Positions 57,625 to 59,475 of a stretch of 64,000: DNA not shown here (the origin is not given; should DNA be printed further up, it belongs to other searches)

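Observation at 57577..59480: IS5/IS1182-type insertion sequence inserted into a MITE copy, with intact 17-bp inverted repeats and a 5-bp TACAG target duplication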

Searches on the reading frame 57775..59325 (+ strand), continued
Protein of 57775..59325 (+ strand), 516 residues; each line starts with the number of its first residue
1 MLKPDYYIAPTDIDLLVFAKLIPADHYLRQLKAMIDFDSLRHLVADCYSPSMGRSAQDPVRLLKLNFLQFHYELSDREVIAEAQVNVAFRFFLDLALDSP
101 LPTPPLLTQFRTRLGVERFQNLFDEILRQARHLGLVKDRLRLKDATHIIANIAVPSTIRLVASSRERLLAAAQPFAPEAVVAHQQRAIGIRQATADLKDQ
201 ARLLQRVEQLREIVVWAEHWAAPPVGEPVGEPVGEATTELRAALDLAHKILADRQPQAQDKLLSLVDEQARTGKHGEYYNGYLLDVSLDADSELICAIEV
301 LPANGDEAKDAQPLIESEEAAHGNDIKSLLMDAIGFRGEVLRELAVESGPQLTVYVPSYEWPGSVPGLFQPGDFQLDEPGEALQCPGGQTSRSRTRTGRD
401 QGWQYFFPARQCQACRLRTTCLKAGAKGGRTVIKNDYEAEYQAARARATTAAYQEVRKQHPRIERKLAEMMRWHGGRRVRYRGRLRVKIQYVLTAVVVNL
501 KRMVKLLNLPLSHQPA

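Call 31: find_encoding_contigs(protein=P0037, flank=1500, max_places=10)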
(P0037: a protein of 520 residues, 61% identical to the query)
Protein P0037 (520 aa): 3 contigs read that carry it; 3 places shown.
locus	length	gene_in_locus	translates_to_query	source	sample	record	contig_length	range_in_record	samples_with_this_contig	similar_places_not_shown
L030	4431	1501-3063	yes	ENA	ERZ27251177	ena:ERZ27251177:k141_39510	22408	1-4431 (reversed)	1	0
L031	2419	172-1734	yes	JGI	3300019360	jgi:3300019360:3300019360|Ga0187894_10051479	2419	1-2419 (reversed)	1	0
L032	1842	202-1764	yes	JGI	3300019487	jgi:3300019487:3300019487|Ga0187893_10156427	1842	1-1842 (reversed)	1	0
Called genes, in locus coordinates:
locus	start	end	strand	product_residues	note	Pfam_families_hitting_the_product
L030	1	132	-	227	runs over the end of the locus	PF04978:MST, PF12867:DinB_2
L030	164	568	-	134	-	-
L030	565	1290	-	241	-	PF00440:TetR_N, PF16925:TetR_C_13, PF21993:TetR_C_13_2 (faint)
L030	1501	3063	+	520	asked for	PF05598:DUF772, PF13751:DDE_Tnp_1_6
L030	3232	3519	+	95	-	-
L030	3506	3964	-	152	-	-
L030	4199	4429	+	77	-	?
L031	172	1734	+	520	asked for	PF05598:DUF772, PF13751:DDE_Tnp_1_6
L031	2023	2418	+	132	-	?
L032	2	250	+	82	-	?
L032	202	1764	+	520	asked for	PF05598:DUF772, PF13751:DDE_Tnp_1_6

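Call 32: find_encoding_contigs(protein=P0107, flank=1500, max_places=10)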
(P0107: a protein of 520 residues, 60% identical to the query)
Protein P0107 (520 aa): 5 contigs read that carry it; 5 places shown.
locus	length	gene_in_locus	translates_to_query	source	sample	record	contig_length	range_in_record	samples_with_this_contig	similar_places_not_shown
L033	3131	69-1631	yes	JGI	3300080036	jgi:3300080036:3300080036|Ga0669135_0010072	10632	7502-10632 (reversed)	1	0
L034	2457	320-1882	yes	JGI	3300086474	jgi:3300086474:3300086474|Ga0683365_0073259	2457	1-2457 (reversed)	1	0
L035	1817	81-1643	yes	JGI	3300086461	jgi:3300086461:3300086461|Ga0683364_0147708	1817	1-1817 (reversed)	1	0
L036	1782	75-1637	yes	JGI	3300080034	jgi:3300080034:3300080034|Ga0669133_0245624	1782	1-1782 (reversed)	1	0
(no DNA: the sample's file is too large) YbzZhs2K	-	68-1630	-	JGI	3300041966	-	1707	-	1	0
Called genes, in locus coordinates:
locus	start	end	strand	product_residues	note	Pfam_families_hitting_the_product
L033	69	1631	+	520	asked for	PF05598:DUF772, PF13751:DDE_Tnp_1_6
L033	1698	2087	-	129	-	-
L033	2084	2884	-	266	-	PF05988:DUF899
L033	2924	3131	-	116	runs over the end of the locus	PF03795:YCII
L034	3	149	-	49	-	?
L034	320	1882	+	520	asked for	PF05598:DUF772, PF13751:DDE_Tnp_1_6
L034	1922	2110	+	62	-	-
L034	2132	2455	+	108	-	?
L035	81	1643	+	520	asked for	PF05598:DUF772, PF13751:DDE_Tnp_1_6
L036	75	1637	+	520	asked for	PF05598:DUF772, PF13751:DDE_Tnp_1_6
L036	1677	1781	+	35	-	?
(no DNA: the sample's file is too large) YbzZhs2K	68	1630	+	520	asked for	PF05598:DUF772, PF13751:DDE_Tnp_1_6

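Call 55: search_dna_similar(query=window:57775-59322:+, collection=plasmids, mode=protein, max_rows=12)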
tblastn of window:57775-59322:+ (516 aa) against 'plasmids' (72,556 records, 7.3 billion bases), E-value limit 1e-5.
Records with a match: 1099; places in all: 1197; records where one place covers at least 80% of the query: 6.
Best place of each record, by identity: <60% 1099.
By first word of the organism name: Enterococcus 273; Klebsiella 191; Bacillus 148; Escherichia 108; Sinorhizobium 65; Salmonella 44; Citrobacter 42; Enterobacter 38; Pseudomonas 36; Providencia 16; and 45 more.
By predicted mobility (MOB-suite, as given by PLSDB): conjugative 713; non-mobilizable 260; mobilizable 126.
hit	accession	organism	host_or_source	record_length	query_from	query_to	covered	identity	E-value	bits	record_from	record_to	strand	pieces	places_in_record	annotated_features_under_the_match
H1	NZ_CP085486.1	Priestia aryabhattai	Tobacco,Cell culture,Seed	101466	1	507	98%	29.8%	3e-39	160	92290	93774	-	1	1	IS1182 family transposase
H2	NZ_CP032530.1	Priestia megaterium NCT-2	contaminated soil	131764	1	507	98%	29.7%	2e-40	163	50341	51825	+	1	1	IS1182 family transposase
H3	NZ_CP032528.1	Priestia megaterium NCT-2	-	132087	1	507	98%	29.7%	2e-40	163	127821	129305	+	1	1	IS1182 family transposase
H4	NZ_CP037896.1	Thermaerobacter sp. FW80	whole genome,food sludge compost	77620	13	505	96%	26.9%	1e-22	110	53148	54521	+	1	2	IS1182 family transposase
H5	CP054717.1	Salmonella enterica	-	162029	13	386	72%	27.3%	4e-17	92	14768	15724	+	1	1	IS1182 family transposase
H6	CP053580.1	Salmonella enterica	-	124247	13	386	72%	27.0%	3e-16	90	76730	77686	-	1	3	IS1182 family transposase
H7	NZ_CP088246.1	Metabacillus sp. B2-18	single cell,human skin swab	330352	1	428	83%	22.6%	5e-10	70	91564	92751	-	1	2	IS1182 family transposase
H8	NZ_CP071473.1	Priestia megaterium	whole organism,Hypersaline environment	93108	15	428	80%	21.4%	9e-7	60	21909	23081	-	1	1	IS1182 family transposase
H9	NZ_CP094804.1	Staphylococcus arlettae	Camel,nasal swab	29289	14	386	72%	23.6%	1e-10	72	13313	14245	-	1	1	IS1182 family transposase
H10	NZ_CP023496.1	Staphylococcus simulans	Homo sapiens,urine catheter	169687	13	386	72%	22.8%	4e-9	67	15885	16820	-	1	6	IS1182 family transposase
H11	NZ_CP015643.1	Staphylococcus simulans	sheep,Cell culture,brain tissue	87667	13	386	72%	22.5%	5e-9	67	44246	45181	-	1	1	IS1182 family transposase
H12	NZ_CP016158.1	Staphylococcus simulans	Cell culture,Sheep placental tissue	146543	13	386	72%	22.5%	5e-9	67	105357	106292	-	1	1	IS1182 family transposase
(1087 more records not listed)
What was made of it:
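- Closest known: IS1182 family. Different: It is at most 30% identical to annotated plasmid-borne members (call 55).
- Closest known: IS1272 of staphylococci and its derivative TnSha1. Different: Staphylococcal plasmid matches annotated as IS1182 family transposase are about 23% identical over 72% of the protein (call 55).
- All best plasmid matches are annotated as IS1182 family transposase, at 30% identity or less (call 55). All annotated plasmid relatives are called IS1182 (call 55).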

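Call 61: search_solved_structures(query=window:57775-59322:+, max_evalue=0.01)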
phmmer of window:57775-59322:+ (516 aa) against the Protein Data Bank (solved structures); distinct sequences matched with E-value up to 0.01: 0.
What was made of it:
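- On IS1182 family: No solved homologue was found (call 61).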
